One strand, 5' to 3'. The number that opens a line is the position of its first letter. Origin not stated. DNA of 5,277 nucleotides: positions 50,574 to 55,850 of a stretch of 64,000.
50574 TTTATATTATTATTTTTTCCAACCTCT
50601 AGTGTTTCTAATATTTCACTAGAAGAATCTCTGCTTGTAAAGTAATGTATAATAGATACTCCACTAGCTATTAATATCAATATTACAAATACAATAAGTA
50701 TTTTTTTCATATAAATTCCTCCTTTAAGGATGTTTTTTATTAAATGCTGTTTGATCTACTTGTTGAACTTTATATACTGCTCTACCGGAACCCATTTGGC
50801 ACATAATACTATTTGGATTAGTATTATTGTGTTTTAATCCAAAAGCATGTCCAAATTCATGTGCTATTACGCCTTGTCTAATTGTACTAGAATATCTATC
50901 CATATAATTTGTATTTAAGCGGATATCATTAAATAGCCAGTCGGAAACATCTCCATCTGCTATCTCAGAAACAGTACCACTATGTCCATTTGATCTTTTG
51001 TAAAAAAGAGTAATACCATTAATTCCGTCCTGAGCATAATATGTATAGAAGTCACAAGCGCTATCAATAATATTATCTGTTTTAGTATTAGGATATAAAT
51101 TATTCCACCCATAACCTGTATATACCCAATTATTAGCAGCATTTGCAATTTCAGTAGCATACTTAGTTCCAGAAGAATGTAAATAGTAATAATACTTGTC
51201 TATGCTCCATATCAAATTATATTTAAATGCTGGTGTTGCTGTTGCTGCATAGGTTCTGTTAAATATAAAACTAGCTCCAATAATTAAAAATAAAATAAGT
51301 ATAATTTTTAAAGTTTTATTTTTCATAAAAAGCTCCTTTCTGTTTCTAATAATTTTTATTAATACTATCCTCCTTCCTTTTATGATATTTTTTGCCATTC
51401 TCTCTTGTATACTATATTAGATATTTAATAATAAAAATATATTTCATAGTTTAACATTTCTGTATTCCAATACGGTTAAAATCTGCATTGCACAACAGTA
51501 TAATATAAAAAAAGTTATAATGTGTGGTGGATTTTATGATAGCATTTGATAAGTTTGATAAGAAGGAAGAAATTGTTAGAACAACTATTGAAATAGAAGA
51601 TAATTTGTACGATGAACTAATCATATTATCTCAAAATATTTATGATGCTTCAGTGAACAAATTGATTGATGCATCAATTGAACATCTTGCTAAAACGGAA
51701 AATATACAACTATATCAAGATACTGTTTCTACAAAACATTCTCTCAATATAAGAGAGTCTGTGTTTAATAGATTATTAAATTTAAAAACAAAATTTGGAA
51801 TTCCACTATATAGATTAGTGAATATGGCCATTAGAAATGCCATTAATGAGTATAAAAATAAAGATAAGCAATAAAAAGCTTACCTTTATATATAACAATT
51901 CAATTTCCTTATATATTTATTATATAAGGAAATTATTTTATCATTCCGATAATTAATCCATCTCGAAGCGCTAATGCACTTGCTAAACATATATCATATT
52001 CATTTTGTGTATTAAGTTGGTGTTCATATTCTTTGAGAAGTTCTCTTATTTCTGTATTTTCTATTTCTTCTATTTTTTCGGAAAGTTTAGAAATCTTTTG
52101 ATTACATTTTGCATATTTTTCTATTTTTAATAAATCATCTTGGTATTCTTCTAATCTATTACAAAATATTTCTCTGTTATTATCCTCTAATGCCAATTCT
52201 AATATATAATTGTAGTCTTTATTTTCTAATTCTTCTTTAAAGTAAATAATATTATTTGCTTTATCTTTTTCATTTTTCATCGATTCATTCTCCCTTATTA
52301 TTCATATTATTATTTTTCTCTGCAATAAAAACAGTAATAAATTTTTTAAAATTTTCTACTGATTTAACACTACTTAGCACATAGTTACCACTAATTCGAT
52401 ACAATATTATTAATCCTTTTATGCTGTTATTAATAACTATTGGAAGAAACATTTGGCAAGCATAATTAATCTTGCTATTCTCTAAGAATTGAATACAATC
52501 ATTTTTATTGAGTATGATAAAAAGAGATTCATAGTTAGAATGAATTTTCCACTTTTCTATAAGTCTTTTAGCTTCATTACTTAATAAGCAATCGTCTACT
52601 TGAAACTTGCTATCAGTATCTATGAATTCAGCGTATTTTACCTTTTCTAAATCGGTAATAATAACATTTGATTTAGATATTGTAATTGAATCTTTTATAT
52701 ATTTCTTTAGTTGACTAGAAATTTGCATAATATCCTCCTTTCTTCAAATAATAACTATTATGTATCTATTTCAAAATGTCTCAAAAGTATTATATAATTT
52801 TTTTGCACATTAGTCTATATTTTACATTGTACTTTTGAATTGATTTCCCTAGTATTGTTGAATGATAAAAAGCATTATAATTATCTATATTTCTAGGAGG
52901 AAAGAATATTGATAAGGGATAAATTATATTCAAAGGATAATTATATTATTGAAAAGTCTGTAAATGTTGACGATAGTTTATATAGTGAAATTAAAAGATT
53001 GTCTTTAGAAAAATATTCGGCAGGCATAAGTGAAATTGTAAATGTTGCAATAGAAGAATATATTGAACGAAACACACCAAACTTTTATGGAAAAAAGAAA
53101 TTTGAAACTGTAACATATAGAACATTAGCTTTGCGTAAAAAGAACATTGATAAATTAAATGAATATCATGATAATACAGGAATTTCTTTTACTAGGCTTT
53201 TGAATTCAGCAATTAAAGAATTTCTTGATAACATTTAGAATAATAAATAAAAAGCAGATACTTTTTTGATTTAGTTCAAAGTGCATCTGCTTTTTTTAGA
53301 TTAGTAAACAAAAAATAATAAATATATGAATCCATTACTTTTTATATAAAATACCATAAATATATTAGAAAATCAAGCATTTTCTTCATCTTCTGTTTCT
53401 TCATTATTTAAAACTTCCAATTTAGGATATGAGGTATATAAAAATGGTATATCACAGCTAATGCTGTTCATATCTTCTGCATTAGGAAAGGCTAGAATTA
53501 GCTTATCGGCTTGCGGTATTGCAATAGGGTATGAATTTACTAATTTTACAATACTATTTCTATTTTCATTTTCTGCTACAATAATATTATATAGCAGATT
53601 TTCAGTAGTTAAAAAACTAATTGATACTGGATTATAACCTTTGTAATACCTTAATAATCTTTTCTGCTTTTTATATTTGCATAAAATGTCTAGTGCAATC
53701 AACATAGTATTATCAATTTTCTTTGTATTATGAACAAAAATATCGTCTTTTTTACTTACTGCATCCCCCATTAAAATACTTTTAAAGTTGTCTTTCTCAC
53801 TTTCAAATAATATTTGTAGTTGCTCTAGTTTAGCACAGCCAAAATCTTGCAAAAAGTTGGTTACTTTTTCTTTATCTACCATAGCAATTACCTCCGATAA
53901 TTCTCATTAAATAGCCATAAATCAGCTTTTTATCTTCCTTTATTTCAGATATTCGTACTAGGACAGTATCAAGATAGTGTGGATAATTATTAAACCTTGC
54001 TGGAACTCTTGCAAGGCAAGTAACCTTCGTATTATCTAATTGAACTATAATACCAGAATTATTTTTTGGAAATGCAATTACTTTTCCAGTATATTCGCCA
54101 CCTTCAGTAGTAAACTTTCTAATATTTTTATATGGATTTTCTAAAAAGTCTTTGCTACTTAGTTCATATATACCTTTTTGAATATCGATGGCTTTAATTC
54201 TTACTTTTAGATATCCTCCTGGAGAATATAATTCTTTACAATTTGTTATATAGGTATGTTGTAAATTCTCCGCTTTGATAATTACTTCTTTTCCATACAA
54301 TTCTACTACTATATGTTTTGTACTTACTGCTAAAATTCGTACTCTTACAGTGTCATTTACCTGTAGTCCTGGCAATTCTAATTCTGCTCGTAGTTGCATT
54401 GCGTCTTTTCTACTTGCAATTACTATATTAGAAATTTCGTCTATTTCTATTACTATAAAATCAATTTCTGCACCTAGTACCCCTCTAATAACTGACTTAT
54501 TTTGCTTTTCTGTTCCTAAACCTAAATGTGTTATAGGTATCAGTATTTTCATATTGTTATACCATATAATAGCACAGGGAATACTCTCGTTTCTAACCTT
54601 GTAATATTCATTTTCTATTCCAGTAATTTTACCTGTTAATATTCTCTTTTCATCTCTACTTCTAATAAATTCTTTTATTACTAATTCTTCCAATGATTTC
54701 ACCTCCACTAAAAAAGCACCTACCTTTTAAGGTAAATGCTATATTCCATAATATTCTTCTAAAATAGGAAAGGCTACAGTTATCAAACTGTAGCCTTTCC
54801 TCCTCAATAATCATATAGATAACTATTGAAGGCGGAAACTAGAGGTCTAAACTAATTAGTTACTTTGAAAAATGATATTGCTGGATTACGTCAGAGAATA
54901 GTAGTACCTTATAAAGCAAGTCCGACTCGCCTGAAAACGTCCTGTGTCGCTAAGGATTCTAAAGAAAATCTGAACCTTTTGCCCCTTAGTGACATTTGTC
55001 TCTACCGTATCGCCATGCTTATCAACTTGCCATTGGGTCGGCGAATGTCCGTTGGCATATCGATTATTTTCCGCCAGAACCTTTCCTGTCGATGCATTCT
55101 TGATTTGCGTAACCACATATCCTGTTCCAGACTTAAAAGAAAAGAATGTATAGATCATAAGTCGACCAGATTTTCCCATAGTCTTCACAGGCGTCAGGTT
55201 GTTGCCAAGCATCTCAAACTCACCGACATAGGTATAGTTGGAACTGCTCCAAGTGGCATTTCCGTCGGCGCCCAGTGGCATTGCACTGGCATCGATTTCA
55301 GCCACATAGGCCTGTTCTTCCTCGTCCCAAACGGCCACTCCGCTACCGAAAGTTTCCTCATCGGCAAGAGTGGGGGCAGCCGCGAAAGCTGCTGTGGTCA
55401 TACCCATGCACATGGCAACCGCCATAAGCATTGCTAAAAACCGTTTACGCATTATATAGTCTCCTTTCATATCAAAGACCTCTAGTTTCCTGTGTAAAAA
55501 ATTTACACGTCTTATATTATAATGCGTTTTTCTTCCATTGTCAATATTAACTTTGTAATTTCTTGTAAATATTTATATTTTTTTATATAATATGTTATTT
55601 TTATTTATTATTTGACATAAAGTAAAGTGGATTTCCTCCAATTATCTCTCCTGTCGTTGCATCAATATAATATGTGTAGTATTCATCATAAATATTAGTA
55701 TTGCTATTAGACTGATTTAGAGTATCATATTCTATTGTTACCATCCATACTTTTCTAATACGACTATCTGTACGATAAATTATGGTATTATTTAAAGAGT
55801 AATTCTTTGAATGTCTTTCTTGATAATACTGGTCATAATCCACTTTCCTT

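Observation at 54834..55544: Promoterless GC-rich secreted-protein cassette bracketed by perfect 15-bp inverted repeats, with a consensus promoter just outside: possible invertible gene switch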

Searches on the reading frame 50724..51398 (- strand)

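Call 44: search_protein_families(library=pfam, proteins=[window:50724-51398:-], max_evalue=0.001)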
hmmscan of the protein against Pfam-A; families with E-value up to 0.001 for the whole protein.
window:50724-51398:- (224 aa): 5 families
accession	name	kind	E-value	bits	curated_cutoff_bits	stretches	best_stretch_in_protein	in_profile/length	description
PF00413.30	Peptidase_M10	-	6.6e-06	26.5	24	1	175-218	109-153/159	Matrixin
PF13688.12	Reprolysin_5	-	0.00015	22.5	27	1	129-203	97-172/196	Metallo-peptidase family M12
PF13574.12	Reprolysin_2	-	0.00038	20.8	27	1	163-195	114-146/195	Metallo-peptidase family M12B Reprolysin-like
PF12388.14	Peptidase_M57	-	0.00054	20.2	21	1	166-204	125-163/212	Dual-action HEIGH metallo-peptidase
PF13582.12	Reprolysin_3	-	0.00055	20.9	22.4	1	104-190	40-122/123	Metallo-peptidase family M12B Reprolysin-like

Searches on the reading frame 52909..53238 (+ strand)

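Call 7: search_protein_families(library=pfam, proteins=[window:52909-53238:+], max_evalue=0.01)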
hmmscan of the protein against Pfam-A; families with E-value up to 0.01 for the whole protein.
window:52909-53238:+ (109 aa): 1 family
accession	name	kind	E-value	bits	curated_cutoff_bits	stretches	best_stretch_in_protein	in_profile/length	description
PF12651.13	RHH_3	-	0.0002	21.7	21.6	0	72-106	6-40/44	Ribbon-helix-helix domain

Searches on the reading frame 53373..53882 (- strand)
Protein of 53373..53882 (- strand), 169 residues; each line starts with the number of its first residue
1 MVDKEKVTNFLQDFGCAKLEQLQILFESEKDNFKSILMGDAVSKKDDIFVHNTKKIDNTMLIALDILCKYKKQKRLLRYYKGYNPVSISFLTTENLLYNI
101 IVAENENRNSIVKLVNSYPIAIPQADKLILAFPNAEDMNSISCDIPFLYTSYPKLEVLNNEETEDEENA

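Call 7: search_protein_families(library=pfam, proteins=[window:53373-53882:-], max_evalue=0.01)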
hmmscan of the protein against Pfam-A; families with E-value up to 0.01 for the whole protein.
window:53373-53882:- (169 aa): 1 family
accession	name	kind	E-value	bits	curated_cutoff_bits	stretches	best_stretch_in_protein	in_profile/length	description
PF18954.5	DUF5697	-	3.5e-09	37.4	27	1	6-143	2-143/161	Family of unknown function (DUF5697)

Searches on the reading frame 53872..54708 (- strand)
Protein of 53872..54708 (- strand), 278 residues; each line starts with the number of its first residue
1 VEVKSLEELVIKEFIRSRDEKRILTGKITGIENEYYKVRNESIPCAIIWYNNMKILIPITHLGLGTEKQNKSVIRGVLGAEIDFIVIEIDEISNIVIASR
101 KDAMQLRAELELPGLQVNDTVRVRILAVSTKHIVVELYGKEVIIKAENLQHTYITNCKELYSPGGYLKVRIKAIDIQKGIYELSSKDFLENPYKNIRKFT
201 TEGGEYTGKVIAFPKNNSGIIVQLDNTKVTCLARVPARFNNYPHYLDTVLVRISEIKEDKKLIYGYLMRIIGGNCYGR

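Call 7: search_protein_families(library=pfam, proteins=[window:53872-54708:-], max_evalue=0.01)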
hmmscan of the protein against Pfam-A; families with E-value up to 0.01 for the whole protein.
window:53872-54708:- (278 aa): 1 family
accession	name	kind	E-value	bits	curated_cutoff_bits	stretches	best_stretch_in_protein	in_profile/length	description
PF00575.29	S1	-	0.0015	19.3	22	0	116-179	3-67/74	S1 RNA binding domain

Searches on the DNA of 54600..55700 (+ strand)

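Call 8: search_dna_similar(query=window:54700-55650:+, collection=plasmids, mode=distant)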
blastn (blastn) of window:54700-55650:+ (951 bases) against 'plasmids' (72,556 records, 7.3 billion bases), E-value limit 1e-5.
No match.

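Call 9: search_dna_similar(query=window:54700-55650:+, collection=phages, mode=distant)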
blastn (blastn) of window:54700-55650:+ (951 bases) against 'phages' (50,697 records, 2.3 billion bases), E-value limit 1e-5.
No match.

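Call 42: search_rna_families(source=window, start=54600, end=55700, threshold=evalue, max_evalue=10)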
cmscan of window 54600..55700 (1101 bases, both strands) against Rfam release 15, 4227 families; matches with E-value up to 10: 14.
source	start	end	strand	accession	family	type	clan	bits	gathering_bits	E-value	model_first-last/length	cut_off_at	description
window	54704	54800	-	RF04312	trpB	Cis-reg;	-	32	59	0.027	1-107/107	no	trpB ncRNA motif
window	54707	54835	-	RF04182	GibS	Gene; sRNA;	-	26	115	0.36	1-142/142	no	GibS sRNA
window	54706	54798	+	RF02379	csRNA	Gene; sRNA;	-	23.9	57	1.6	1-93/93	no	Cia-dependent small RNA csRNA1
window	55334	55365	-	RF01122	sR39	Gene; snRNA; snoRNA; CD-box;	-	16.6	50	0.19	1-56/56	no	Small nucleolar RNA sR39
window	55296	55365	-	RF01305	sR51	Gene; snRNA; snoRNA; CD-box;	-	16.6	38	2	1-56/56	no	Small nucleolar RNA sR51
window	54758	54807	-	RF03210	mir-7359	Gene; miRNA;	-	16.4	90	8.4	1-56/56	no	mir-7359 microRNA precursor family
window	54862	54995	-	RF00097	snoR71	Gene; snRNA; snoRNA; CD-box;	-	16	40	4.5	1-107/107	no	Plant small nucleolar RNA R71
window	54707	54743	-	RF02847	Ref64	Gene; sRNA;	-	15.9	44.3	9.4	1-69/69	no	Enterococcus sRNA 64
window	54600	54622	+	RF01952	SOX2OT_exon2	Gene; lncRNA;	-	15.6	45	0.87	47-69/69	5'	SOX2 overlapping transcript exon 2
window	54765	54802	+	RF04280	mir-890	Gene; miRNA;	CL00136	15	56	6.4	13-61/74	no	mir-890 microRNA precursor family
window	55156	55291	-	RF01514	Afu_513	Gene; snRNA; snoRNA; CD-box;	-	12.6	48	5.8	1-103/103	no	A. fumigatus snoRNA Afu_513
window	55345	55365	-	RF01131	sR47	Gene; snRNA; snoRNA; CD-box;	CL00132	11.9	40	6.5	1-55/55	no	Small nucleolar RNA sR47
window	54769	54798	-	RF02503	Atu_C9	Gene; sRNA;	-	10.2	40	4.6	163-192/192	no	Rhizobiales sRNA Atu_C9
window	54702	54742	+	RF02503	Atu_C9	Gene; sRNA;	-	9.2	40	8.7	152-192/192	no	Rhizobiales sRNA Atu_C9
